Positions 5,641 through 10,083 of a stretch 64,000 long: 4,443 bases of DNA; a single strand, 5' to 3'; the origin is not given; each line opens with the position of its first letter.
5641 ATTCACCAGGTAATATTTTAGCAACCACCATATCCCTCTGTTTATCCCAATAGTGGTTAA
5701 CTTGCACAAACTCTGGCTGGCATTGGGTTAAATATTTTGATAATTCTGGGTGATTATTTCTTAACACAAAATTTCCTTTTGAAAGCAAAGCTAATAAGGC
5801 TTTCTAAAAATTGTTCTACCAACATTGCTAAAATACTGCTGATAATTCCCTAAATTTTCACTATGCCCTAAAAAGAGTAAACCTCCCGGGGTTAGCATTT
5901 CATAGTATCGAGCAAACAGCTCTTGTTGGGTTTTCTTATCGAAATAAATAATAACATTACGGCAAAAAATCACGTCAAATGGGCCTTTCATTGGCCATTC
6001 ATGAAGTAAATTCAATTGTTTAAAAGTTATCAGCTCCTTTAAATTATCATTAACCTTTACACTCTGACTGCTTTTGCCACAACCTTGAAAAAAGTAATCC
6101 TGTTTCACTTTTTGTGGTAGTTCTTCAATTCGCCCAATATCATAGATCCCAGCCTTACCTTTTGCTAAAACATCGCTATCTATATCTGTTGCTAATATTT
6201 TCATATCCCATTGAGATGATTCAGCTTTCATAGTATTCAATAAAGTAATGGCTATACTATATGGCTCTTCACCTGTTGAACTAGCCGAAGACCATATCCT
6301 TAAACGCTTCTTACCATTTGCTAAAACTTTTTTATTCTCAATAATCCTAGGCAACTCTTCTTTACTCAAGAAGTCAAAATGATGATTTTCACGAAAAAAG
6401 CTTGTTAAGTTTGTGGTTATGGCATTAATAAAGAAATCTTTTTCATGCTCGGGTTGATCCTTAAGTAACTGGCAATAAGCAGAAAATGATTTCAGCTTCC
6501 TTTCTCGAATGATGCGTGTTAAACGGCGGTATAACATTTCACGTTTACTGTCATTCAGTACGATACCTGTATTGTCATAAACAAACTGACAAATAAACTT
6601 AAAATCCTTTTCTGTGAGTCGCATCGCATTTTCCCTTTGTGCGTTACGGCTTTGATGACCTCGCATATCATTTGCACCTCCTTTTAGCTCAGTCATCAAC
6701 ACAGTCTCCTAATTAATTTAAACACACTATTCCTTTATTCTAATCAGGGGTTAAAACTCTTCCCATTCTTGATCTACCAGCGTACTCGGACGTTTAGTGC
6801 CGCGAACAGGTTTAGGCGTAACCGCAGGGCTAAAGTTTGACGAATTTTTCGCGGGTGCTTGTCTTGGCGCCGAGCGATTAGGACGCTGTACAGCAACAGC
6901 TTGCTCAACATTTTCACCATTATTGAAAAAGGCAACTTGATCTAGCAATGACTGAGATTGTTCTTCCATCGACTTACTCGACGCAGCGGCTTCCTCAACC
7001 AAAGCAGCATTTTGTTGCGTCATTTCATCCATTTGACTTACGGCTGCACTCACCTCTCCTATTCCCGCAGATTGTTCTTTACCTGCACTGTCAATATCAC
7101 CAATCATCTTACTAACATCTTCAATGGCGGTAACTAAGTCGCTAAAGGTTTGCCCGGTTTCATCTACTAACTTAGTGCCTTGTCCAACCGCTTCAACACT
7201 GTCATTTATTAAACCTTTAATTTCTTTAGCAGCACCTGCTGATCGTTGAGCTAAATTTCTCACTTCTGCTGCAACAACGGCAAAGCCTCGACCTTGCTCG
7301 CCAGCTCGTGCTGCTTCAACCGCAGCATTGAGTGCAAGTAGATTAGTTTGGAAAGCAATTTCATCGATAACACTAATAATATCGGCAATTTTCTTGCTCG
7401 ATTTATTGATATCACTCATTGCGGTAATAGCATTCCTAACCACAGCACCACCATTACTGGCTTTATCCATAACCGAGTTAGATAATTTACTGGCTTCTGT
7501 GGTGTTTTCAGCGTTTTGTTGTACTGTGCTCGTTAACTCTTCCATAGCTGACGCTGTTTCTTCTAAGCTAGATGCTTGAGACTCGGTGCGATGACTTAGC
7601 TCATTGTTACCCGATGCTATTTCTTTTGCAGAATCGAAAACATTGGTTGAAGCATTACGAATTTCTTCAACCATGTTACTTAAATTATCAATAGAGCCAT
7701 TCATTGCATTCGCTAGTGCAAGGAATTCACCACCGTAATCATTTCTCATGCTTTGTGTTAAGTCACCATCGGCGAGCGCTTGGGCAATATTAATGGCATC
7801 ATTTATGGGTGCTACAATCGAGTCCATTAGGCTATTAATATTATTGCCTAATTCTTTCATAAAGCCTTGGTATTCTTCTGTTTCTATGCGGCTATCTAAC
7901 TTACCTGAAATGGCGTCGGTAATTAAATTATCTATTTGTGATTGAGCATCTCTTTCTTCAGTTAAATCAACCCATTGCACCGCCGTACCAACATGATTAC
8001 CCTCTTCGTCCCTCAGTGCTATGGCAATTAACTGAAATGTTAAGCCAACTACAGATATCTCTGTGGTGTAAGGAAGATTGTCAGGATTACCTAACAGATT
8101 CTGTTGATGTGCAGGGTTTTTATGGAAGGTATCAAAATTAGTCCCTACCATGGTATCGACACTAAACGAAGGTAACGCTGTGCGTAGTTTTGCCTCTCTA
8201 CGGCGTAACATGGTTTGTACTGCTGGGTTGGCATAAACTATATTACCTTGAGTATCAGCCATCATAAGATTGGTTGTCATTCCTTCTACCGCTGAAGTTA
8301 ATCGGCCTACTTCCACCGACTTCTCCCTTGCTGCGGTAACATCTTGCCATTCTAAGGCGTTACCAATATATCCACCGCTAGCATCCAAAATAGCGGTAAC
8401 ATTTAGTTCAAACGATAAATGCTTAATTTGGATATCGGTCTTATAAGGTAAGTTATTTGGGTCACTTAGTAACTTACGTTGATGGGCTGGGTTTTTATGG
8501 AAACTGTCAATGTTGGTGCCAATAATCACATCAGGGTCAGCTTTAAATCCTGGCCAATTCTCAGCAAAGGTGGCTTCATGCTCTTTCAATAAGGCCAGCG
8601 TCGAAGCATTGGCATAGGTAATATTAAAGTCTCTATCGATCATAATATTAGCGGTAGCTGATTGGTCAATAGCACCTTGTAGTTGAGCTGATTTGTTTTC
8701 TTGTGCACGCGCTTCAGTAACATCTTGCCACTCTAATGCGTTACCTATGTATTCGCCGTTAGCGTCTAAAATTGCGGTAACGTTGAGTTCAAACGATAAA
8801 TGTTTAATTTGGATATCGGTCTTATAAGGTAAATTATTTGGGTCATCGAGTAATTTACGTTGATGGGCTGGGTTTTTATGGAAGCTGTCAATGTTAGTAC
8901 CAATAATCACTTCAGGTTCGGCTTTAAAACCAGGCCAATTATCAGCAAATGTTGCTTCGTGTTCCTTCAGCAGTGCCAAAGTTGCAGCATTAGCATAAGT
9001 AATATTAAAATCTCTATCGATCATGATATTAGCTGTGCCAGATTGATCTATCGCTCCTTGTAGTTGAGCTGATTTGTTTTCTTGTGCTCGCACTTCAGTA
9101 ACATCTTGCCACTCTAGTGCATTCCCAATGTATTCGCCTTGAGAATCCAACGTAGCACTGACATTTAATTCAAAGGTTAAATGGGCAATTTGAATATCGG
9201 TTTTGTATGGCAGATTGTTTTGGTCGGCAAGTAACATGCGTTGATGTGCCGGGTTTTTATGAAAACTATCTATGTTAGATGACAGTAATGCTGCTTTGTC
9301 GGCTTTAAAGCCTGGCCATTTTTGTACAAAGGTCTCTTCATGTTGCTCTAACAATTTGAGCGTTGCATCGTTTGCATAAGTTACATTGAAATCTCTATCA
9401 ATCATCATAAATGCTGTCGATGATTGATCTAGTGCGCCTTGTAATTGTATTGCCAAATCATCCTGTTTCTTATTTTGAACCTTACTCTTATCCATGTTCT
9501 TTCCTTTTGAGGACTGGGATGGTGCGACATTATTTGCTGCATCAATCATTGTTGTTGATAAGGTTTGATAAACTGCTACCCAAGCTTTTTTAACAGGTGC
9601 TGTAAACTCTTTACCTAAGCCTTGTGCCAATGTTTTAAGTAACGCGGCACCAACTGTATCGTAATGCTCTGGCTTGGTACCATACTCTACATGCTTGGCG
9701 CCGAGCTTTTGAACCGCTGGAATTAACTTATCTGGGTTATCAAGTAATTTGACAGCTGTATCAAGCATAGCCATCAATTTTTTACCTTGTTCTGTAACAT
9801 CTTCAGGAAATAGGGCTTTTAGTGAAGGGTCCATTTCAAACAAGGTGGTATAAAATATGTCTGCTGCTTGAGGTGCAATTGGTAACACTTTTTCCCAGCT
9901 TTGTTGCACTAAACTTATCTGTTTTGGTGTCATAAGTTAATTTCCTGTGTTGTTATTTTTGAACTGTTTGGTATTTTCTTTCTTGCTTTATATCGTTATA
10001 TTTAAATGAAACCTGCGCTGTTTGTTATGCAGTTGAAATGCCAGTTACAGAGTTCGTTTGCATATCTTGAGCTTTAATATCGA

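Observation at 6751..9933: Globin + four PAS-heme Aer2-type receptor: potentially five hemes of two chemistries in one gas sensor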

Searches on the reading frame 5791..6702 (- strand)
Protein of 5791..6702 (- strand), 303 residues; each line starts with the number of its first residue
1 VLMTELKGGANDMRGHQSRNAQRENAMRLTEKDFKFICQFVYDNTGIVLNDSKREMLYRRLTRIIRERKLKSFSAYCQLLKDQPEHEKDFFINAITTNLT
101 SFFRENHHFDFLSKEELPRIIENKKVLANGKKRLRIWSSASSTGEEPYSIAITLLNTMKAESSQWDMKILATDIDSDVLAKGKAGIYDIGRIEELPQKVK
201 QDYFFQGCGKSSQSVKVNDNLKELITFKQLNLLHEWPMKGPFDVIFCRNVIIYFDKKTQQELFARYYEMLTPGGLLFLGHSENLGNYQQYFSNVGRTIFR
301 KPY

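Call 28: search_protein_families(library=pfam, proteins=[window:5791-6702:-], max_evalue=0.00001)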
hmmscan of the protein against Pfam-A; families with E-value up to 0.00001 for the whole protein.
window:5791-6702:- (303 aa): 3 families
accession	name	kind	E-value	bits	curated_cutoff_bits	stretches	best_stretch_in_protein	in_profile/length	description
PF01739.24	CheR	-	2.9e-63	213.3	27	1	98-297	1-192/195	CheR methyltransferase, SAM binding domain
PF03705.20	CheR_N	-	3.3e-18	65.6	27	1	32-84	1-53/53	CheR methyltransferase, all-alpha domain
PF08242.18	Methyltransf_12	-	3.4e-06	28.1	30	0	222-276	48-98/98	Methyltransferase domain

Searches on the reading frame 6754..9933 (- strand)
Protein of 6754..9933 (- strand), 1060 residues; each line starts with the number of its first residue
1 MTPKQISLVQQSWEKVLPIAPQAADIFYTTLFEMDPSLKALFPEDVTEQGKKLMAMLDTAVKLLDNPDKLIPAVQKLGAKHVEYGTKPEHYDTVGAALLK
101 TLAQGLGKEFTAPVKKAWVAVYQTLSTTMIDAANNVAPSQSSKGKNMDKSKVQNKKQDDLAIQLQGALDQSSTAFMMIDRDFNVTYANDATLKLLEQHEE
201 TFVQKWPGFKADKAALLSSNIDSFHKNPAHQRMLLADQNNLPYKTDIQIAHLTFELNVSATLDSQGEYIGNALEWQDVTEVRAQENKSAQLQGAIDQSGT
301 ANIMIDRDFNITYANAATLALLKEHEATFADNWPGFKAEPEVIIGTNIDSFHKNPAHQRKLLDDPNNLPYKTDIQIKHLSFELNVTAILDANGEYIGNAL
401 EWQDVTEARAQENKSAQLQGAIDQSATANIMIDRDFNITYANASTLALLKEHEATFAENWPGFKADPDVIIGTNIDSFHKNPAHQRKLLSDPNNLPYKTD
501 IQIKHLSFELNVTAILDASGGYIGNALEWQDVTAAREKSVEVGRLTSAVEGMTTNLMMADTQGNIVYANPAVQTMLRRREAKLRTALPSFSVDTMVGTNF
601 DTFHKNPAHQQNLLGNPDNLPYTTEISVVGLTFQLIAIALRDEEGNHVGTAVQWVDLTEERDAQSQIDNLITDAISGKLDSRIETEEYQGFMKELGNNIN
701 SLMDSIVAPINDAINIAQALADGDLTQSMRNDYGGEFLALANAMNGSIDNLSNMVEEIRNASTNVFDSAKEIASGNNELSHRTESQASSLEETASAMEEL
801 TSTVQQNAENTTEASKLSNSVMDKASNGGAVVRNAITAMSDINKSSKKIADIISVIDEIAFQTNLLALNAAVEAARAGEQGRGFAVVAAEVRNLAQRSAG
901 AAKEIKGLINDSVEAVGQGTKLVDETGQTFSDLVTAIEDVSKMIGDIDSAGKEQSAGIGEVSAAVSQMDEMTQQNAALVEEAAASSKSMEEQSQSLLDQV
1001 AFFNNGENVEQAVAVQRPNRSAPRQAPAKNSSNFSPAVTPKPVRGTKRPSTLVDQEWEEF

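Call 4: search_protein_families(library=pfam, proteins=[window:6754-9933:-], max_evalue=1)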
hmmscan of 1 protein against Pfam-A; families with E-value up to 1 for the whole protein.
window:6754-9933:- (1060 aa): 21 families
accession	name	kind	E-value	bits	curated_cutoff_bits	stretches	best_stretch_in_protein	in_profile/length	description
PF00015.26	MCPsignal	-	3.8e-54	183.6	34.6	1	816-972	2-172/172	Methyl-accepting chemotaxis protein (MCP) signalling domain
PF13188.13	PAS_8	-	4.3e-23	80.8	21.8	4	544-599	2-57/65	PAS domain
PF00042.28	Globin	-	6.3e-19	69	22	1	27-129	3-117/117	Globin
PF08448.16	PAS_4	-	4.4e-18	66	23.1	3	168-282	1-109/110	PAS fold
PF00989.32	PAS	-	1.7e-12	47.8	22.6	2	546-580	4-38/113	PAS fold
PF13426.13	PAS_9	-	9.4e-12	45.6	27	2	557-658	5-102/103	PAS domain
PF18947.5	HAMP_2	-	1.9e-11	44.2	24.3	1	688-752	2-66/67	HAMP domain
PF00672.30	HAMP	-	3.4e-07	30.9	25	1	704-752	4-52/53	HAMP domain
PF25514.1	P3_C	-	0.0025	18.7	27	0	423-457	7-35/140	P3 major capsid protein C-terminal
PF04108.17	ATG17_like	-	0.0039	17.1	43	1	739-841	116-272/355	Autophagy protein ATG17-like domain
PF24820.1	Diguanyl_cycl_sensor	-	0.0048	17.3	28.1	0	172-213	6-48/109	Diguanylate cyclase-like sensor domain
PF13324.12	GCIP_N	-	0.03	14.8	27.5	1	899-988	39-129/144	Grap2 and cyclin-D-interacting, N-terminal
PF08463.15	EcoEI_R_C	-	0.1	13.1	24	1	790-877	11-93/163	EcoEI R protein C-terminal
PF03353.20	Lin-8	-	0.12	12.3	34.1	1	753-934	157-308/311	Ras-mediated vulval-induction antagonist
PF09397.16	FtsK_gamma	-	0.13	12.5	30.6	0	304-319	24-39/63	Ftsk gamma domain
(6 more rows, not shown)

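Call 5: search_protein_families(library=ncbifam, proteins=[window:6754-9933:-], max_evalue=0.1)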
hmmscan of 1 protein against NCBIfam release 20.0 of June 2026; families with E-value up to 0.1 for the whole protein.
window:6754-9933:- (1060 aa): 20 families
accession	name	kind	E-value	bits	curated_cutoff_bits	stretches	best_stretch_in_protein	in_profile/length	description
NF041847.1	transduc_aer2_vibrio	equivalog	0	1393.7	1200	2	321-1060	70-804/804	aerotaxis transducer Aer2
NF047851.1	MCPCitTducer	equivalog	7.3e-100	335.6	900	1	705-1025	216-541/553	methyl-accepting chemotaxis citrate transducer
NF011615.0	PRK15041.1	equivalog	2.9e-98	329.9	947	1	704-1016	216-532/554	methyl-accepting chemotaxis protein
NF011622.0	PRK15048.1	equivalog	8e-96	322.3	900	1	705-1031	215-540/553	methyl-accepting chemotaxis protein II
NF007309.0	PRK09793.1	equivalog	1.2e-86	291.9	903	1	707-1011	215-519/533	methyl-accepting chemotaxis protein IV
NF058645.1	MCPCtpMPsAe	equivalog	3.7e-28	98.6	900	1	719-1001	244-554/558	methyl-accepting chemotaxis protein CtpM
NF050802.1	AspChtxCcaA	equivalog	1.3e-24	86.6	1300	2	841-920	564-643/700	aspartate chemotaxis receptor CcaA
NF009805.0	PRK13289.1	equivalog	4.3e-20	72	432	1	5-141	6-145/399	NO-inducible flavohemoprotein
NF046044.1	PnpS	equivalog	1.5e-08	34.1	400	2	148-285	41-167/390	two-component system histidine kinase PnpS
TIGR00229.1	sensory_box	domain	5.1e-08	33.1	22.9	0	544-575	6-37/126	PAS domain S-box protein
NF008293.1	PRK11073.1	equivalog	0.00014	21.2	240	0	167-203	12-48/349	nitrogen regulation protein NR(II)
NF038353.1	FxLYD_dom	domain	0.0002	21.2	23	0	387-402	26-41/71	FxLYD domain-containing protein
NF047497.1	HK_LIC_12097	equivalog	0.0002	20.2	500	0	285-326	7-48/367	LIC_12097 family sensor histidine kinase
NF041034.1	Rad50_Sulf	equivalog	0.00029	18.8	1000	0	745-857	197-310/872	DNA double-strand break repair ATPase Rad50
NF040691.1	MtrAB_MtrB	equivalog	0.00042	19.4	450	1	703-762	209-268/507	MtrAB system histidine kinase MtrB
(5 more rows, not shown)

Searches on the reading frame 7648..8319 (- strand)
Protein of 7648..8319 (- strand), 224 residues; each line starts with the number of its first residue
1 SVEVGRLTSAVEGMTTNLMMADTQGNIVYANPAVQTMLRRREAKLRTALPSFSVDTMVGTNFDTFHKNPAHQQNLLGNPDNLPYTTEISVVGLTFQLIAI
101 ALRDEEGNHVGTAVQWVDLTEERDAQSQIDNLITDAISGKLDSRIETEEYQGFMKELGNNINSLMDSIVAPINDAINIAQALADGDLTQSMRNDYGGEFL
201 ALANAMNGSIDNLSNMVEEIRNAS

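Call 8: search_solved_structures(query=window:7648-8319:-, max_evalue=0.001, show_alignments=2)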
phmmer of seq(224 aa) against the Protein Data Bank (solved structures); distinct sequences matched with E-value up to 0.001: 4.
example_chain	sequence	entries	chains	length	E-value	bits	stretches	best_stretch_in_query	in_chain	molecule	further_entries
3vol_A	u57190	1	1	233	2.3e-42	148.4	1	4-216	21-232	Aerotaxis transducer Aer2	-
6ceq_A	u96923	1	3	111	1.8e-33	119.4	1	10-120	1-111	Methyl-accepting chemotaxis protein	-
4hi4_A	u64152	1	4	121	1.2e-24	90.6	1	4-122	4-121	Aerotaxis transducer Aer2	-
9trk_A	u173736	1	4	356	1.3e-13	54.5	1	137-221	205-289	histidine kinase,Gcn4p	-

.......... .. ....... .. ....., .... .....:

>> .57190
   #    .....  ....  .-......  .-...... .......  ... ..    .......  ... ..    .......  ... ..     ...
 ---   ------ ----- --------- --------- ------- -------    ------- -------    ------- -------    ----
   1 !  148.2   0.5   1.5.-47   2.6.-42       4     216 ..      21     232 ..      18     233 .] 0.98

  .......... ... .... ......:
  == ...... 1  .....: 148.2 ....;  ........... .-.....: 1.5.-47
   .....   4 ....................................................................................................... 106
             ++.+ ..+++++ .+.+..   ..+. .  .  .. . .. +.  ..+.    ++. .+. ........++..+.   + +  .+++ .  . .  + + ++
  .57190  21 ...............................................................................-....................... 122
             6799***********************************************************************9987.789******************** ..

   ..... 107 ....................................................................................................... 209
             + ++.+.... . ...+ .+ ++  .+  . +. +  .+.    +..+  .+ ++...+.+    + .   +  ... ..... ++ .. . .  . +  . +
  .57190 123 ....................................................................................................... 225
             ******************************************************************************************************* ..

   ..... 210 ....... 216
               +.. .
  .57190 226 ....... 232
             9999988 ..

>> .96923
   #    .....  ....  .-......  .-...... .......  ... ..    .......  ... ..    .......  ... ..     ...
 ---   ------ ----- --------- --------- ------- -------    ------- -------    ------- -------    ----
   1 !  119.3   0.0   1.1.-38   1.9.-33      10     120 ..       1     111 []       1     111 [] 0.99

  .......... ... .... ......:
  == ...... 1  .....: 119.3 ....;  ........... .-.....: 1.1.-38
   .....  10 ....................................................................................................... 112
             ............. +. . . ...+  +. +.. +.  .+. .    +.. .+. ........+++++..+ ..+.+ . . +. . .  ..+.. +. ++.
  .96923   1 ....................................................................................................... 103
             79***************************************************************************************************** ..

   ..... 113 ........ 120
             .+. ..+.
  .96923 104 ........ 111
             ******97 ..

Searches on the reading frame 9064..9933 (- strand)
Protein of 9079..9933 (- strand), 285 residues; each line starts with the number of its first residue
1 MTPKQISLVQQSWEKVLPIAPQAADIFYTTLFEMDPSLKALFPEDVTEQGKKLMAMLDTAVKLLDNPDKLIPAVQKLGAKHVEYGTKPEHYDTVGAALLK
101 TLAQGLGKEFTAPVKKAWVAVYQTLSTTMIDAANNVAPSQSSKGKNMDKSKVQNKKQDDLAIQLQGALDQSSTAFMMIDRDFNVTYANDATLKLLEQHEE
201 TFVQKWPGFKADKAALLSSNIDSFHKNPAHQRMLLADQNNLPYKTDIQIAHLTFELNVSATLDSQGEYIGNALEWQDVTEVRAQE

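Call 23: find_related_loci(query=window:9079-9933:-, collection=genome_contigs, flank=6000)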
Query seq(285 aa) (285 aa) in genome_contigs; peptide patterns used: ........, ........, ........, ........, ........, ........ (x = any residue, [..] = any of these).
110 stretches matched a pattern; 64 encode a relative of the query (tblastn E <= 1e-3); 64 distinct loci.
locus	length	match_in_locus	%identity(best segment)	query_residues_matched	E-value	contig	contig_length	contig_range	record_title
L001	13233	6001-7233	75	1-285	2e-151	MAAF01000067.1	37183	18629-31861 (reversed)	Colwellia psychrerythraea isolate 38_32_sub10_T18 BD02T18sub10_scaffold_170, whole genome shotgun sequence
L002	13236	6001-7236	76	1-285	3e-151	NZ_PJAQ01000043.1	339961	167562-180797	Colwellia sp. 12G3 contig4, whole genome shotgun sequence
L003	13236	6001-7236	75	1-285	6e-149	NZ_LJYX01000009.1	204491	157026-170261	Colwellia sp. TT2012 CMT41_NODE_6, whole genome shotgun sequence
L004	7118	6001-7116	76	1-285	1e-148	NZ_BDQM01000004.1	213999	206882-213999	Colwellia marinimaniae strain MTCD1, whole genome shotgun sequence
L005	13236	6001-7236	75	1-285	5e-147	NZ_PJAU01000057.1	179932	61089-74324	Colwellia sp. 75C3 contig12, whole genome shotgun sequence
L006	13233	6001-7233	74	1-285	1e-144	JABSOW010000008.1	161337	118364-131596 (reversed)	MAG: Colwellia sp. isolate DT_18 DT-Colwellia-2_scaffold_8, whole genome shotgun sequence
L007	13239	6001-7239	73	1-285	4e-143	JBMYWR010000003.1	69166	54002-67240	MAG: Colwellia sp. isolate ME_XS_2210_bin_40 ME_XS_2210_bin_40_2, whole genome shotgun sequence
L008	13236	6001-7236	75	1-285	1e-141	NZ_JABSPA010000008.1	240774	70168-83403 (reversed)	MAG: Colwellia sp. isolate DT_22 DT-Colwellia-6_scaffold_8, whole genome shotgun sequence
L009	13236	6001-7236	73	1-284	9e-141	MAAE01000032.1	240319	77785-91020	Colwellia sp. 39_35_sub15_T18 BD02T18sub15_scaffold_1, whole genome shotgun sequence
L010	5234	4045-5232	75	1-285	8e-142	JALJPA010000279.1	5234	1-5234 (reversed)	MAG: Colwellia sp. isolate ALOHA_DT_125 DT-Colwellia-7_279, whole genome shotgun sequence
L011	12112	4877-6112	75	1-285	3e-141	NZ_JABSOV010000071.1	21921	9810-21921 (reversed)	MAG: Colwellia sp. isolate DT_17 DT-Colwellia-1_scaffold_71, whole genome shotgun sequence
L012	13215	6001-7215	71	1-285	9e-138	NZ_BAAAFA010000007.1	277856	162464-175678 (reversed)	Colwellia asteriadis strain JCM 15608 sequence07, whole genome shotgun sequence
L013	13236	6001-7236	75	1-285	2e-141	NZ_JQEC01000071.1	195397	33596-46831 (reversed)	Colwellia psychrerythraea strain GAB14E ctg74, whole genome shotgun sequence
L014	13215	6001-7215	65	1-285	4e-132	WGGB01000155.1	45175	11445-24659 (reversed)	MAG: Alteromonadaceae bacterium isolate S147_8 k151_34836, whole genome shotgun sequence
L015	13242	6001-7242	69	1-285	4e-129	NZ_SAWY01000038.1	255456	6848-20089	Litorilituus lipolyticus strain RZ04 NODE_90_length_255366_cov_31.645426, whole genome shotgun sequence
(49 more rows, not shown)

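Call 54: predict_structure(alignment_id=A1)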
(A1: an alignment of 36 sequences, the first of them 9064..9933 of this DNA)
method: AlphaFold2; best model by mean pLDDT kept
length: 290 residues; sequences in the alignment: 36
mean_pLDDT: 82.2   pTM: 0.48
mean pLDDT of the five models: 82.2, 81.8, 79.5, 78.3, 73.5
residues with pLDDT >= 90: 99; 70-90: 158; 50-70: 9; < 50: 24
segments of 3 or more residues with pLDDT < 50: 137-160
pLDDT, mean of each block of 10 residues (from residue 1): 89 93 91 89 81 86 87 82 81 88 92 88 87 60 26 36 65 89 89 93 90 85 90 89 91 94 82 92 80
secondary structure, 60 per line:
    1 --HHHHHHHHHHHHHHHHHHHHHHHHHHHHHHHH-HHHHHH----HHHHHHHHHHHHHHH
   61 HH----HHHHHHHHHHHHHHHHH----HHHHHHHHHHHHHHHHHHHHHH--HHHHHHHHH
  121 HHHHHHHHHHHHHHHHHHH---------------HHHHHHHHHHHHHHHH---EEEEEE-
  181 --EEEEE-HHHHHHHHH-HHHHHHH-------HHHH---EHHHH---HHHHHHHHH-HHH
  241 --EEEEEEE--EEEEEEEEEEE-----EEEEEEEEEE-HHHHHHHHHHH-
elements in order: H3-34 H36-41 H46-62 H67-83 H88-109 H112-139 H155-170 E174-179 E183-187 H189-197 H199-205 H213-216 H221-224 H228-236 E243-249 E252-262 E268-277 H279-289

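Call 58: fold_search(model_id=the predicted structure, library=pdb)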
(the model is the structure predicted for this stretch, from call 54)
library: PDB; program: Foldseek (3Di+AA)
matches with E <= 10: 1282; with E <= 0.001: 611
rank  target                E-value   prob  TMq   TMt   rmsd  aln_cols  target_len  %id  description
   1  4hi4_A                5.6e-11  1.00  0.36  0.84   2.2       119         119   33  Crystal structure of the 5-coordinate ferric heme-binding PAS domain of Aer2 from P. aeruginosa (released 2013-01-09)
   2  6ceq_A                1.0e-10  1.00  0.35  0.91   1.0       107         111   45  The Aer2 Receptor from Vibrio cholerae is a Dual PAS-Heme Oxygen Sensor (released 2018-05-16)
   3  3vol                  1.6e-10  1.00  0.40  0.82   2.1       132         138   34  X-ray Crystal Structure of PAS-HAMP Aer2 in the CN-bound Form (released 2012-05-23)
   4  3s1i_A                2.0e-09  1.00  0.44  0.95   1.1       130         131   35  Crystal structure of oxygen-bound hell's gate globin I (released 2011-09-21)
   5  7ohd_B                1.7e-08  1.00  0.43  0.91   1.5       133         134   30  CRYSTAL STRUCTURE OF FERRIC MURINE NEUROGLOBIN CDLESS MUTANT (released 2022-07-13)
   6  7ohd_A                3.6e-08  1.00  0.43  0.90   1.4       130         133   28  CRYSTAL STRUCTURE OF FERRIC MURINE NEUROGLOBIN CDLESS MUTANT (released 2022-07-13)
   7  1w92                  7.9e-08  1.00  0.43  0.83   1.6       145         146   26  The structure of carbomonoxy murine neuroglobin reveals a heme- sliding mechanism for affinity regulation (released 2004-11-02)
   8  6h6i                  9.7e-08  1.00  0.44  0.85   1.7       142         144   26  Ferric murine neuroglobin Gly-loop mutant (released 2019-04-10)
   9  6ra6                  1.3e-07  1.00  0.44  0.86   1.5       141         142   27  Ferric murine neuroglobin Gly-loop44-47/F106A mutant (released 2020-03-11)
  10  6h6c                  1.4e-07  1.00  0.45  0.84   1.6       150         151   25  Carbomonoxy murine neuroglobin F106A mutant (released 2019-04-10)
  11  1q1f                  1.4e-07  1.00  0.43  0.83   1.6       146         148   25  Crystal structure of murine neuroglobin (released 2004-06-08)
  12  4o2g                  1.7e-07  1.00  0.42  0.82   1.4       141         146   26  Crystal structure of carbomonoxy murine neuroglobin mutant V140W (released 2014-06-18)
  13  4mu5                  1.9e-07  1.00  0.43  0.83   1.6       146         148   25  Crystal structure of murine neuroglobin mutant M144W (released 2014-06-18)
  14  4nzi                  2.1e-07  1.00  0.43  0.83   1.6       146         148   25  Crystal structure of murine neuroglobin mutant V140W (released 2014-06-18)
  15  2vry                  2.2e-07  1.00  0.43  0.82   1.6       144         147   26  Mouse Neuroglobin with heme iron in the reduced ferrous state (released 2008-05-06)
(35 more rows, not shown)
